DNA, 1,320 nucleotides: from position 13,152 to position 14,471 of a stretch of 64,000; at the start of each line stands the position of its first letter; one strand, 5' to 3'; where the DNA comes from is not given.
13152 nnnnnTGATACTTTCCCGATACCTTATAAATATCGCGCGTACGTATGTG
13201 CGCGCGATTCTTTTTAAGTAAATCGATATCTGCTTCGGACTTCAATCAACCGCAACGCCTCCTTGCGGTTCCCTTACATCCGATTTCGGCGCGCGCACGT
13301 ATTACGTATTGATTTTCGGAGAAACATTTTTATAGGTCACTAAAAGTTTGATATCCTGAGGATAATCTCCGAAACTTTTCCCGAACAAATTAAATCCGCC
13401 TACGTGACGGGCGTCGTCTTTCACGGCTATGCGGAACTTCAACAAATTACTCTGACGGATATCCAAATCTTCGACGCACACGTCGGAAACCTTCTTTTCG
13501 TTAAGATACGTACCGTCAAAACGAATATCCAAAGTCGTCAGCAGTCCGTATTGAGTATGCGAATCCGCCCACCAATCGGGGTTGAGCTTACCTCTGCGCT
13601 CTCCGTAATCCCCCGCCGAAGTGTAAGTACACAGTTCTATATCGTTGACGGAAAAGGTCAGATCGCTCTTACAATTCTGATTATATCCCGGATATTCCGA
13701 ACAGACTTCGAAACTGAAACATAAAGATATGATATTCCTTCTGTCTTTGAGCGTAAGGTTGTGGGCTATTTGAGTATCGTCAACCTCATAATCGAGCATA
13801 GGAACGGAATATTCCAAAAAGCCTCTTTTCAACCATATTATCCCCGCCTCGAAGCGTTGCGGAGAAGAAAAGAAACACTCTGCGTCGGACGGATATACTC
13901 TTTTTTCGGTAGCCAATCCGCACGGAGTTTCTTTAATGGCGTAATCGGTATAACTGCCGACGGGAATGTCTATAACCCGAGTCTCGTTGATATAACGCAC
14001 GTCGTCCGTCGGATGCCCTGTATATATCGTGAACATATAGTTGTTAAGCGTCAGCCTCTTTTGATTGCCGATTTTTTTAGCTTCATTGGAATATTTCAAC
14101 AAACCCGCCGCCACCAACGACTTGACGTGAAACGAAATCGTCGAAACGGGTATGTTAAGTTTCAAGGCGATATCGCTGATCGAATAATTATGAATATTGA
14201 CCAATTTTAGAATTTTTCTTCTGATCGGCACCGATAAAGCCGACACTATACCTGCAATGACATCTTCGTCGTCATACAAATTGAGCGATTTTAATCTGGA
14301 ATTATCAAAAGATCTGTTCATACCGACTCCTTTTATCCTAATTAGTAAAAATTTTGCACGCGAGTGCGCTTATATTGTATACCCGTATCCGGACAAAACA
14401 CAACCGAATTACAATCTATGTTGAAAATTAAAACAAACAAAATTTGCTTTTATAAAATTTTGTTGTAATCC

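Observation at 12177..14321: Convergent pair of ArsR-HTH regulators fused to a novel approximately 200-aa C-terminal domain, the first with a leaderless promoter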

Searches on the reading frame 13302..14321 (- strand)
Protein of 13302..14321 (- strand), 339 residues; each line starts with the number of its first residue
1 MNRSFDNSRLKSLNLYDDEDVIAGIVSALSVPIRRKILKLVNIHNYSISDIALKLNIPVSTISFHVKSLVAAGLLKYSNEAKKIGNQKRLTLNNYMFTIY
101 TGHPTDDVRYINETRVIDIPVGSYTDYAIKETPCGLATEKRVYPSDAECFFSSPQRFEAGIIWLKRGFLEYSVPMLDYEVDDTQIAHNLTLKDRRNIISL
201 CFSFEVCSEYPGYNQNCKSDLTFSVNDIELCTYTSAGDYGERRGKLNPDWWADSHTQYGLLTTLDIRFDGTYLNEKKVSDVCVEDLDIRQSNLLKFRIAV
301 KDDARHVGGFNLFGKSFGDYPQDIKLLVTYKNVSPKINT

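Call 3: search_protein_families(library=pfam, proteins=[window:13302-14321:-], max_evalue=1)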
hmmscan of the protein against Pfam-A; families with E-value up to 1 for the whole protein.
window:13302-14321:- (339 aa): 15 families
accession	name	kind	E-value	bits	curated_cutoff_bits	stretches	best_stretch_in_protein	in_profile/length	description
PF01022.26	HTH_5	-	3e-09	37.1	22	1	32-77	2-47/47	Bacterial regulatory protein, arsR family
PF12840.13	HTH_20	-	4.5e-05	23.8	27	1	46-76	19-49/51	Helix-turn-helix domain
PF13412.12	HTH_24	-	0.00022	21.2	21.9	1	47-76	19-48/48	Winged helix-turn-helix DNA-binding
PF08281.18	Sigma70_r4_2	-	0.00032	20.7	25.7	1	32-65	13-46/54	Sigma-70, region 4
PF13936.12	HTH_38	-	0.00088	19.4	27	1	29-66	5-41/44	Helix-turn-helix domain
PF05331.17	DUF742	-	0.0015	18.8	27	1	31-83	42-93/114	Protein of unknown function (DUF742)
PF13518.12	HTH_28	-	0.0054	17.2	25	1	34-74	2-41/52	Helix-turn-helix domain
PF04545.22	Sigma70_r4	-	0.014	15.4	24.1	1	34-63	9-38/50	Sigma-70, region 4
PF12802.13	MarR_2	-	0.036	14.7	27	1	47-77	22-52/61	MarR family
PF09339.16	HTH_IclR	-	0.048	13.9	22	1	47-77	20-50/52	IclR helix-turn-helix domain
PF14493.12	HTH_40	-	0.053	14.2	27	1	43-80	10-48/89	Helix-turn-helix domain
PF13384.12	HTH_23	-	0.061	13.6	24.6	1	30-63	3-35/50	Homeodomain-like domain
PF01978.25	TrmB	-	0.064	13.6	25.6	1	39-80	16-57/68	Sugar-specific transcriptional regulator TrmB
PF13463.12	HTH_27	-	0.076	13.7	22.2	1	44-80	17-53/68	Winged helix DNA-binding domain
PF01047.28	MarR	-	0.18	12.2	24.6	1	45-75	17-47/59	MarR family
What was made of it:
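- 14091..14228 (-): regB ArsR-type HTH (Pfam HTH_5, residues 32-77). Call 3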

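Call 4: search_protein_families(library=ncbifam, proteins=[window:13302-14321:-], max_evalue=1)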
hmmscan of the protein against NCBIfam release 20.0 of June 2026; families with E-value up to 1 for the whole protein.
window:13302-14321:- (339 aa): 15 families
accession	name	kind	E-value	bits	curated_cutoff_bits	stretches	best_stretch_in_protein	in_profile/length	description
NF033788.1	HTH_metalloreg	subfamily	1.5e-09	37.5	55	1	24-84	3-64/77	metalloregulator ArsR/SmtB family transcription factor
NF033789.1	repress_SdpR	subfamily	4.6e-08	32.9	100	1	27-84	3-60/79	autorepressor SdpR family transcription factor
NF053755.1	MsvR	equivalog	3.6e-05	23.6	220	1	26-81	7-62/236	transcriptional factor MsvR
TIGR02985.1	Sig70_bacteroi1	subfamily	0.0031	17.8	126.4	1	9-67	95-152/162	RNA polymerase sigma-70 factor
NF009172.0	PRK12519.1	subfamily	0.011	15.2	222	1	32-77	144-185/194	RNA polymerase sigma factor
NF040642.1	sulf_sens_BigR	equivalog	0.012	15.7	155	1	22-85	10-73/95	sulfite-sensing transcriptional repressor BigR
NF041413.1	ArsR_Rv2640c_fam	equivalog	0.013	15.9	155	1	23-78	33-91/118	Rv2640c family ArsR-like transcriptional regulator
NF009168.0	PRK12515.1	subfamily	0.016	14.7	236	1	17-63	120-165/189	RNA polymerase sigma factor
NF045707.1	Dbac_1936_reg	equivalog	0.018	15.1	115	1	20-76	5-61/99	ArsR/SmtB-type metalloregulator TsoR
NF038251.1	AdcR_fam_Zn_TF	equivalog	0.021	15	175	1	36-82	40-86/143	zinc-dependent MarR family transcriptional regulator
NF047906.1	CdPbTransRegCmtR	equivalog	0.032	14.2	150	1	17-84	6-73/104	Cd(II)/Pb(II)-sensing metalloregulatory transcriptional regulator CmtR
TIGR04176.1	MarR_EPS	equivalog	0.033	14.2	88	1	34-82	6-55/105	MarR family EPS-associated transcriptional regulator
TIGR02937.1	sigma70-ECF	superfamily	0.085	12.5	42.9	1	34-69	122-157/165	sigma-70 family RNA polymerase sigma factor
NF009195.0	PRK12543.1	subfamily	0.094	12.2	197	1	26-82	128-179/192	RNA polymerase sigma factor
NF047374.1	CD_typeI_toxin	equivalog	0.14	12.6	60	1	21-57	8-45/51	type I toxin-antitoxin system toxin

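Call 8: search_solved_structures(query=window:13302-14321:-, max_evalue=1)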
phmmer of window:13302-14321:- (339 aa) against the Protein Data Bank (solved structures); distinct sequences matched with E-value up to 1: 18.
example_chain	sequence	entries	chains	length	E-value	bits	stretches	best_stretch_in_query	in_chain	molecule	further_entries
6j05_A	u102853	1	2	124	0.0078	18.6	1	17-88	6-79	Transcriptional regulator ArsR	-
1uly_A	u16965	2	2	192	0.018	17.4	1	26-116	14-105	hypothetical protein PH1932 | hypothetical transcription regulator protein, PH1932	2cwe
2efo_A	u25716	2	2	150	0.041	16.2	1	35-76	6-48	150aa long hypothetical transcriptional regulator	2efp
2e7w_A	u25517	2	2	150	0.041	16.2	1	35-76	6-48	150aa long hypothetical transcriptional regulator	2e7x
2pmh_A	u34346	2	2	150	0.042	16.2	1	35-76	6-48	150aa long hypothetical transcriptional regulator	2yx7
2efq_A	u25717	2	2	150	0.043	16.2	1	35-76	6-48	150aa long hypothetical transcriptional regulator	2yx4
7r22_A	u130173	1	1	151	0.08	15.3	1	17-78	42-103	ArsR family transcriptional regulator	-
2efn_A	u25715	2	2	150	0.11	14.9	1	35-76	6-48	150aa long hypothetical transcriptional regulator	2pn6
9t6r_A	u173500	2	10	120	0.17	14.2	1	21-96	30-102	Lmo1102 protein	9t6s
4omy_A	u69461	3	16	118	0.21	13.9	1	15-84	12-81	NolR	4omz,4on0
3tgn_A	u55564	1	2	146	0.23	13.8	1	33-82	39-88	Adc operon repressor AdcR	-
9t6t_A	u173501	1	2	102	0.26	13.6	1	22-96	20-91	Lmo1102 protein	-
8u3b_G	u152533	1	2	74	0.41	13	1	31-95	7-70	Nitrate/nitrite response regulator protein NarL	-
4ggg_A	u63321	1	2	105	0.47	12.8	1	22-81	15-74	Repressor protein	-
1r1u_A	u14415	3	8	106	0.63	12.4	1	21-81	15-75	repressor protein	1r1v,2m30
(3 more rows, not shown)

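Call 65: find_homologous_proteins(query=window:13302-14321:-, max_evalue=1e-40)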
Query window:13302-14321:- (339 aa): 144 proteins with E <= 1e-40 among 2368 candidates; the best 120 are listed.
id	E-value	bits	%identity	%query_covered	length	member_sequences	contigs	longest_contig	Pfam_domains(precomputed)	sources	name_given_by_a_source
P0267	1.2e-228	776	100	100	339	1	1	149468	PF01022.27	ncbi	-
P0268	4.5e-201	685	88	100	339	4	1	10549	PF12840.14,PF01022.27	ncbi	-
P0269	2.5e-147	508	67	98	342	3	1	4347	PF12840.14,PF13412.13,PF01022.27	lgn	-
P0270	1.0e-141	490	64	98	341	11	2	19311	PF12840.14,PF13412.13,PF01022.27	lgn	-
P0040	8.6e-133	461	60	98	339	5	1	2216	PF12840.14,PF13412.13,PF01022.27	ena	-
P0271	1.5e-132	460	63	96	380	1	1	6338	PF12840.14,PF13412.13,PF01022.27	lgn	-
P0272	2.1e-132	459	61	98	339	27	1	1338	PF12840.14,PF13412.13,PF01022.27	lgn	-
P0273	7.0e-129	448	58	100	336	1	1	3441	PF12840.14,PF01022.27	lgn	-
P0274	7.0e-125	435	58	98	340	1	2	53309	PF12840.14,PF01022.27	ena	-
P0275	4.8e-115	402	55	97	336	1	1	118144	PF12840.14,PF01022.27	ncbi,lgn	-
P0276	1.2e-113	398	55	98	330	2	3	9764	PF12840.14,PF01022.27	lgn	-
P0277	4.6e-110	386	52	99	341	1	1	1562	PF12840.14,PF13412.13,PF01022.27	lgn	-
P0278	6.4e-109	382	54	96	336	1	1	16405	PF12840.14,PF01022.27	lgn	-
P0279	1.1e-107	378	55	95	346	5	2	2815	PF12840.14,PF01022.27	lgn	-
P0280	1.5e-107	378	54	98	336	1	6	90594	PF12840.14,PF01022.27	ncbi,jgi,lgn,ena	-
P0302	1.3e-99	352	51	96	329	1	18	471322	PF12840.14,PF01022.27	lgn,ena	-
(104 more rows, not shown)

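Call 67: find_encoding_contigs(protein=P0268, flank=7000, max_places=1)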
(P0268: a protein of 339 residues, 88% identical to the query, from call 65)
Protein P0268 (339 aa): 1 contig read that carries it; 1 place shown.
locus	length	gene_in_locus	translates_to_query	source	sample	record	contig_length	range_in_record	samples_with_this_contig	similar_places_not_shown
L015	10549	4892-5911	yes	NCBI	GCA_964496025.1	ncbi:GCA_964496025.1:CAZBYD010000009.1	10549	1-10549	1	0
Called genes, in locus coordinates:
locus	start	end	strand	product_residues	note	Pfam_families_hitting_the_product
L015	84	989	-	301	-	PF09479:Flg_new (weak)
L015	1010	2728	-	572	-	PF13385:Laminin_G_3, PF00149:Metallophos (weak)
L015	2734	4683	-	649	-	PF09479:Flg_new (weak)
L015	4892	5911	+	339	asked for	PF01022:HTH_5, PF12840:HTH_20 (faint)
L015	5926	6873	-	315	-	PF01022:HTH_5, PF12840:HTH_20, PF13412:HTH_24 (weak)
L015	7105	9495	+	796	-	PF00251:Glyco_hydro_32N, PF08244:Glyco_hydro_32C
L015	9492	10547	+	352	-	?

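Call 68: find_encoding_contigs(protein=P0275, flank=7000, max_places=1)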
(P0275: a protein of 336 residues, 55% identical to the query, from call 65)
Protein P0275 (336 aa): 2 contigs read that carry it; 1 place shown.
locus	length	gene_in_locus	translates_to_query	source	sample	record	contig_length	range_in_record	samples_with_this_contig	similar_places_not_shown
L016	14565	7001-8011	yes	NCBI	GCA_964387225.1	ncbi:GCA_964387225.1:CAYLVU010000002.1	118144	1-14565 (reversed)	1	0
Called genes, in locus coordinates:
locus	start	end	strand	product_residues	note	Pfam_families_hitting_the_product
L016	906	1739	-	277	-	-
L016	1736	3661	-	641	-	PF13385:Laminin_G_3, PF00149:Metallophos (weak)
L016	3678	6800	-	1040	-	PF09479:Flg_new, PF18998:Flg_new_2, PF09479:Flg_new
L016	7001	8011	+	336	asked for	PF12840:HTH_20 (weak), PF01022:HTH_5 (weak)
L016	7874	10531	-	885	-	PF00657:Lipase_GDSL, PF13472:Lipase_GDSL_2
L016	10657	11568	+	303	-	PF02311:AraC_binding, PF00165:HTH_AraC, PF12833:HTH_18, PF00165:HTH_AraC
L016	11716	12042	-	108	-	-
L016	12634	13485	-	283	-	PF00106:adh_short, PF08659:KR, PF13561:adh_short_C2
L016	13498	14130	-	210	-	PF13577:SnoaL_4 (weak)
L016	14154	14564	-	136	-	?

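Call 69: find_encoding_contigs(protein=P0302, flank=7000, max_places=1)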
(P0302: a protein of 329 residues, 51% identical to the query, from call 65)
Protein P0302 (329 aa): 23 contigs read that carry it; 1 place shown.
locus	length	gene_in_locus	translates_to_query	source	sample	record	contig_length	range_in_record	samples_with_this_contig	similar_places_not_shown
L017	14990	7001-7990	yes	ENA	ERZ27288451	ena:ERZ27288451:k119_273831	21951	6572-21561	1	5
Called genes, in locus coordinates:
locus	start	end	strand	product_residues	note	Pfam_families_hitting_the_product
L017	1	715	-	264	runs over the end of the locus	-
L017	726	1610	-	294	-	PF00528:BPD_transp_1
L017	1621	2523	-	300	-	PF00528:BPD_transp_1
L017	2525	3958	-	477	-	PF01547:SBP_bac_1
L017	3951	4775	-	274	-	-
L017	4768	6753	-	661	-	PF00005:ABC_tran, PF02463:SMC_N (faint), PF13304:AAA_21 (faint), PF17912:OB_MalK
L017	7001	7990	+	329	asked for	PF01022:HTH_5, PF12840:HTH_20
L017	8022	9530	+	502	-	PF01554:MatE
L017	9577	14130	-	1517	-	PF06439:3keto-disac_hyd (faint), PF19763:DUF6250 (faint), PF00657:Lipase_GDSL, PF13472:Lipase_GDSL_2, PF18998:Flg_new_2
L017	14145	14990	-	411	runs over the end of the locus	?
